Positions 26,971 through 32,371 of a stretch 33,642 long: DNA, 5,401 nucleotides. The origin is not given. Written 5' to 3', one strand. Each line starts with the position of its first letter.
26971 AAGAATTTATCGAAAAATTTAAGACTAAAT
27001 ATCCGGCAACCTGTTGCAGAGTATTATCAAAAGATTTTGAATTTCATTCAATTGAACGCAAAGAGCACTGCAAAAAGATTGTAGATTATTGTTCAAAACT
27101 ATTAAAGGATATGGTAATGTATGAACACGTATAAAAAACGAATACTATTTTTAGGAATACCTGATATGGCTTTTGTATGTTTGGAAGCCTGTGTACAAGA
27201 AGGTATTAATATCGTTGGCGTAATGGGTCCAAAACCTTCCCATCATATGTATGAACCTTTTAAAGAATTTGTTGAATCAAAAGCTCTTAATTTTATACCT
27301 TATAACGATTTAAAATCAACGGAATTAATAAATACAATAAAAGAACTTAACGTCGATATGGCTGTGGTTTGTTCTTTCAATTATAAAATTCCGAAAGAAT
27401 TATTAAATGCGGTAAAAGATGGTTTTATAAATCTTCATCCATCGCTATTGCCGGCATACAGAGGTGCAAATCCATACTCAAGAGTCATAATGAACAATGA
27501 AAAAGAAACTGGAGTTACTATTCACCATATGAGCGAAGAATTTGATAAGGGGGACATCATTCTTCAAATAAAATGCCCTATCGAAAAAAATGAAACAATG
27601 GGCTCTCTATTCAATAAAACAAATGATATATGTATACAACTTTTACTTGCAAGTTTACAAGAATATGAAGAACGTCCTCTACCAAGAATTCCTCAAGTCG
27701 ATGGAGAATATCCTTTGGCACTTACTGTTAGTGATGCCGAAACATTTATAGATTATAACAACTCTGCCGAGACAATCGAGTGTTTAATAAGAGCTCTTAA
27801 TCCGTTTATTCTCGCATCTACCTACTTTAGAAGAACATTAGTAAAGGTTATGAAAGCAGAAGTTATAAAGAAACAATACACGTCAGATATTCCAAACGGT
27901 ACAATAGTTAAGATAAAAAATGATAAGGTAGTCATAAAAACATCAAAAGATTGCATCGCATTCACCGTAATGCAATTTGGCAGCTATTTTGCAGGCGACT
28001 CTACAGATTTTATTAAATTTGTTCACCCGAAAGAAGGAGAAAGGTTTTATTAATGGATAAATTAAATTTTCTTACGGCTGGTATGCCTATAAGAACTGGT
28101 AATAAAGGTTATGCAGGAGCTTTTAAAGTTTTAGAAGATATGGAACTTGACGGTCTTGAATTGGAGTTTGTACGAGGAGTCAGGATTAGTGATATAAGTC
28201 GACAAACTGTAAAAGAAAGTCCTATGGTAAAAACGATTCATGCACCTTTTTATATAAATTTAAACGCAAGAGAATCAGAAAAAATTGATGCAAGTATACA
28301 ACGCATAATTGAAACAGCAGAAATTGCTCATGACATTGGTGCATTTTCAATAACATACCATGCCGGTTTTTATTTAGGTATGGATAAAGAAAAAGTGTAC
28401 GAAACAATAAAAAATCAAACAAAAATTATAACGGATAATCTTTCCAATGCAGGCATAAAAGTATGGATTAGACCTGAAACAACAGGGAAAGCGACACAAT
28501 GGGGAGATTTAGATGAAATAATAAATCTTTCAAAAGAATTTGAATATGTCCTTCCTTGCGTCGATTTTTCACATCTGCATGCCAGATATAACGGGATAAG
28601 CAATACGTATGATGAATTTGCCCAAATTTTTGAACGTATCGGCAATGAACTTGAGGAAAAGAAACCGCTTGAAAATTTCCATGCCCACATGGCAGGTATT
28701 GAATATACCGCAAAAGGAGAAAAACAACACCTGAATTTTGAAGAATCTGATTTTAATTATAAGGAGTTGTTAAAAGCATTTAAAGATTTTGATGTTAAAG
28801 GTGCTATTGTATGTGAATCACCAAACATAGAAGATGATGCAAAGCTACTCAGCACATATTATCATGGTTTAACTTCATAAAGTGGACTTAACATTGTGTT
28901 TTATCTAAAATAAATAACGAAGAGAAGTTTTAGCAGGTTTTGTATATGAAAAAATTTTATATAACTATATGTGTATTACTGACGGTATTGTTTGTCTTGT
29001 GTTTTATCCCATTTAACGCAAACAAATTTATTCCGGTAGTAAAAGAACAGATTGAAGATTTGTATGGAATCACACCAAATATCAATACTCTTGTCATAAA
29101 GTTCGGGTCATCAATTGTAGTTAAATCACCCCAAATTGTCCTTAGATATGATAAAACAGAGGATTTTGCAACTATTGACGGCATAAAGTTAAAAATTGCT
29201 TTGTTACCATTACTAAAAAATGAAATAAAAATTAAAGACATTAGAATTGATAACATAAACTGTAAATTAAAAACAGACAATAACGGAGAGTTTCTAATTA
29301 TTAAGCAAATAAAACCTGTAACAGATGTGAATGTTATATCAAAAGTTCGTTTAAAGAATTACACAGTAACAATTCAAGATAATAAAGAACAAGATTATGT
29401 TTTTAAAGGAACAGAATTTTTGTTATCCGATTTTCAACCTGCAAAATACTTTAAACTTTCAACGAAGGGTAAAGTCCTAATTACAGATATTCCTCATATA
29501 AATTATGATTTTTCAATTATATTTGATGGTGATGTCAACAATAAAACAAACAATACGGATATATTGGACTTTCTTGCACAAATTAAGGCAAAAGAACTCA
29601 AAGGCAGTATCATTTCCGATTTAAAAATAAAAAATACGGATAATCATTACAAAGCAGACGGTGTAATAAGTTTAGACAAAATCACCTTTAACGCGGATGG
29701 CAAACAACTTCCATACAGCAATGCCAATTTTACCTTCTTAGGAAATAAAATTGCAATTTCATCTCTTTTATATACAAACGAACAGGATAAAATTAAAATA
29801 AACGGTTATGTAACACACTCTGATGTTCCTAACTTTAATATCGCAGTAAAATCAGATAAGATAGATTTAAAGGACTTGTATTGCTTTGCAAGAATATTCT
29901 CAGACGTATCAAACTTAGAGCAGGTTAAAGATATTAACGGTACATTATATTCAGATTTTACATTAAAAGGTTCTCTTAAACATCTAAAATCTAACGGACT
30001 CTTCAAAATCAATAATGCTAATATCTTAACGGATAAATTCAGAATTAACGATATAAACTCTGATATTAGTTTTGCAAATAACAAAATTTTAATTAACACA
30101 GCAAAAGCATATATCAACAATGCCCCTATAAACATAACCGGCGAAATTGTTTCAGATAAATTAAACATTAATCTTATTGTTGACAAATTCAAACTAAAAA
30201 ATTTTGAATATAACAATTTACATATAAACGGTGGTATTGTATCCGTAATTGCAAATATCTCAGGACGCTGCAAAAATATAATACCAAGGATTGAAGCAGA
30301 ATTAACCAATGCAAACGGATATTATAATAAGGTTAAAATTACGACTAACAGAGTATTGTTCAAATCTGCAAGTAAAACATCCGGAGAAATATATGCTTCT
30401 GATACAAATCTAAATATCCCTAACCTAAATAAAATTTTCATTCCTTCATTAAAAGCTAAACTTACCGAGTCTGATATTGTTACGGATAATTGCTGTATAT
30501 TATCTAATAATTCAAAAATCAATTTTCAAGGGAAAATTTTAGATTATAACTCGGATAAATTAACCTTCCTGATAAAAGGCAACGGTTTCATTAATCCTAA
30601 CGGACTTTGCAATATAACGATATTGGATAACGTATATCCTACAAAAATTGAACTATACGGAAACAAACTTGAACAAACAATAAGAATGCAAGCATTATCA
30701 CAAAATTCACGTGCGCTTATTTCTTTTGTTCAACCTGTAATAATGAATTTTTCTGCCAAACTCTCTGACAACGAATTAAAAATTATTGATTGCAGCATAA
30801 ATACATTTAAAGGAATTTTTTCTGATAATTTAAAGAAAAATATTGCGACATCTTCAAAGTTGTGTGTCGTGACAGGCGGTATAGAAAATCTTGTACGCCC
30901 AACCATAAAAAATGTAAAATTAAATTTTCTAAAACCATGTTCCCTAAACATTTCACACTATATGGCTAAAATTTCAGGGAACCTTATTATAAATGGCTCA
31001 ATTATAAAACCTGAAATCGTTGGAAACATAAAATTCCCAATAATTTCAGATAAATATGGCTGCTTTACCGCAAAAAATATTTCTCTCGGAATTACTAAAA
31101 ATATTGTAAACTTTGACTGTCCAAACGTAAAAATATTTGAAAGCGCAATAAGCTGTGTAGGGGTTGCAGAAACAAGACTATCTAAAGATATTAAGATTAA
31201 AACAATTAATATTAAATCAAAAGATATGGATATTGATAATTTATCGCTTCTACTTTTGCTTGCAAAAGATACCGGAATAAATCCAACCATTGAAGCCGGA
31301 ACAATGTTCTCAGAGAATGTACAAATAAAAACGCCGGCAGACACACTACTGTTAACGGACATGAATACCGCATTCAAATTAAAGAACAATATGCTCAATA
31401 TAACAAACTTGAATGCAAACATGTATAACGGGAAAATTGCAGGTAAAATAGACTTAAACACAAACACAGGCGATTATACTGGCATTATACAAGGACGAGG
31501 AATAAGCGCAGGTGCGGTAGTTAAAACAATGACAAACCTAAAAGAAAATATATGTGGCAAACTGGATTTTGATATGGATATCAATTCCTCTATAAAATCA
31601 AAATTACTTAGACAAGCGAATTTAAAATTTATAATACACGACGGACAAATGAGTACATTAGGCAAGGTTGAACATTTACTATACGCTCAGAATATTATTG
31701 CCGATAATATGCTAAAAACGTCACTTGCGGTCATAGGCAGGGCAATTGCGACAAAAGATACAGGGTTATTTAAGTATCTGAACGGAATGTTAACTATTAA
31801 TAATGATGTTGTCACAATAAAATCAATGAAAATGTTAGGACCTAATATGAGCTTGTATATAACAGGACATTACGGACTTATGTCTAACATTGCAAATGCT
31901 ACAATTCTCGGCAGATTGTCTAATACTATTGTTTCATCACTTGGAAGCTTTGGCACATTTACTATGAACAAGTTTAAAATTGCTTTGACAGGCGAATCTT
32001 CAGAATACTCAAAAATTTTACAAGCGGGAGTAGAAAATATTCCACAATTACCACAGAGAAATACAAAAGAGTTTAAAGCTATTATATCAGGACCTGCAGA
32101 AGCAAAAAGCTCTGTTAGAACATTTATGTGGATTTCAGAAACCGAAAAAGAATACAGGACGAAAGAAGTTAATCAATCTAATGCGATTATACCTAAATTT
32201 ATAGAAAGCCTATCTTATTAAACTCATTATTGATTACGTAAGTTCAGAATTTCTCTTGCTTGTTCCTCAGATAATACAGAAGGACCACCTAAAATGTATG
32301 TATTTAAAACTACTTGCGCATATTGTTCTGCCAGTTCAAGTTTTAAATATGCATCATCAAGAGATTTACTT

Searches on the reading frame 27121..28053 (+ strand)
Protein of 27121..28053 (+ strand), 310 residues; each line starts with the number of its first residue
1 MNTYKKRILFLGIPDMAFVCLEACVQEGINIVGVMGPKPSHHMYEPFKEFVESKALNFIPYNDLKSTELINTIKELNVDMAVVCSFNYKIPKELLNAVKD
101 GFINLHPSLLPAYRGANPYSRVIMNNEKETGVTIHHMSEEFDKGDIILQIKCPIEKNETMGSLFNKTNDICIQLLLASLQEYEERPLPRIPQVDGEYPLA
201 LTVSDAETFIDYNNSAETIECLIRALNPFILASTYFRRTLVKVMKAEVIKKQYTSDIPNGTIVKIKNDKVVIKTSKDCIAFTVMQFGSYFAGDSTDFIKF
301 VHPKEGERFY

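Call 7: search_protein_families(library=pfam, proteins=[window:27121-28053:+], max_evalue=0.001)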
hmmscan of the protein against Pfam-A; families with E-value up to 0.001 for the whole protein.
window:27121-28053:+ (310 aa): 2 families
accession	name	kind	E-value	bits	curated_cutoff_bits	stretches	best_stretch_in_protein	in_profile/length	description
PF00551.24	Formyl_trans_N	-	1.2e-33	116.9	26.1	1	14-175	11-177/181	Formyl transferase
PF02911.23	Formyl_trans_C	-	7.7e-14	52.1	21.1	1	204-288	3-86/100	Formyl transferase, C-terminal domain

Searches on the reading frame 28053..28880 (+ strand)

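Call 7: search_protein_families(library=pfam, proteins=[window:28053-28880:+], max_evalue=0.001)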
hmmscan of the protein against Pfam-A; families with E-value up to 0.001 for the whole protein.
window:28053-28880:+ (275 aa): 1 family
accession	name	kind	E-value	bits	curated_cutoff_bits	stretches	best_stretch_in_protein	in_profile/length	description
PF01261.30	AP_endonuc_2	-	4.7e-25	89.2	31.1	1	26-261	3-237/249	Xylose isomerase-like TIM barrel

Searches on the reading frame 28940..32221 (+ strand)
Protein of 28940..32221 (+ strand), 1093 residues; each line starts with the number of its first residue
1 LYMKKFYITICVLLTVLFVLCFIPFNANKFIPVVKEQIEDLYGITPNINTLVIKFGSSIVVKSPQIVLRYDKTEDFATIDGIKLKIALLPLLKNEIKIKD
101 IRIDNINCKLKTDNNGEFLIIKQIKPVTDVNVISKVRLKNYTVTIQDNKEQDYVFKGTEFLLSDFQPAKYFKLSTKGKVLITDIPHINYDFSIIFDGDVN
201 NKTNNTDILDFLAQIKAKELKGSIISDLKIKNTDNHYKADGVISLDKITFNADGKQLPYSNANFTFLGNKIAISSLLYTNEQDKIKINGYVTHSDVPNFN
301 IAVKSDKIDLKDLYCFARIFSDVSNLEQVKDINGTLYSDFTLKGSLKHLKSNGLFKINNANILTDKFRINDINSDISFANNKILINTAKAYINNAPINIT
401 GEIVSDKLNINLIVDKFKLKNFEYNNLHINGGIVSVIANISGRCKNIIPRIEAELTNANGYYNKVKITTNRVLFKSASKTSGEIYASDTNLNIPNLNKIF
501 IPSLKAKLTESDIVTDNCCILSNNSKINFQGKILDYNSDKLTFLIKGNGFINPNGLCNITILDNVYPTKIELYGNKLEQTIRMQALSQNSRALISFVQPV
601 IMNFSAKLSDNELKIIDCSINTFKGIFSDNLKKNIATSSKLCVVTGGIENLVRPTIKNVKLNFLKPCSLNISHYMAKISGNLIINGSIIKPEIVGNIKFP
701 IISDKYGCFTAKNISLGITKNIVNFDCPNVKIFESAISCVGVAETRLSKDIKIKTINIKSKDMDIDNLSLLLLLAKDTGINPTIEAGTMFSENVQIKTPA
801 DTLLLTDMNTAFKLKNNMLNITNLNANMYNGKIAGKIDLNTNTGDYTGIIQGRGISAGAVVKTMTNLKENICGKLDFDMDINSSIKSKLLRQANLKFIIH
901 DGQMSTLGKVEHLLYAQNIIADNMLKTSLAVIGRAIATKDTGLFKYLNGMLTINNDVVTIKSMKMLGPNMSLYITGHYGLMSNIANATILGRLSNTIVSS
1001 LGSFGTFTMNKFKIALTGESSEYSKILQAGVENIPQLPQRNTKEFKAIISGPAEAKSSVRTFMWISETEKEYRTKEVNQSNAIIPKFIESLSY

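Call 7: search_protein_families(library=pfam, proteins=[window:28940-32221:+], max_evalue=0.001)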
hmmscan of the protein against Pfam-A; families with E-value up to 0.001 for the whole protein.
window:28940-32221:+ (1093 aa): 2 families
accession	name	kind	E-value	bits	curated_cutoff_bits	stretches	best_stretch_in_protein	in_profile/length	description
PF13116.12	YhdP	-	6.2e-12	44.7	46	1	6-322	14-339/1224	YhdP protein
PF05170.20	AsmA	-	4.2e-07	29.6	29.8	2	800-960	452-604/607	AsmA family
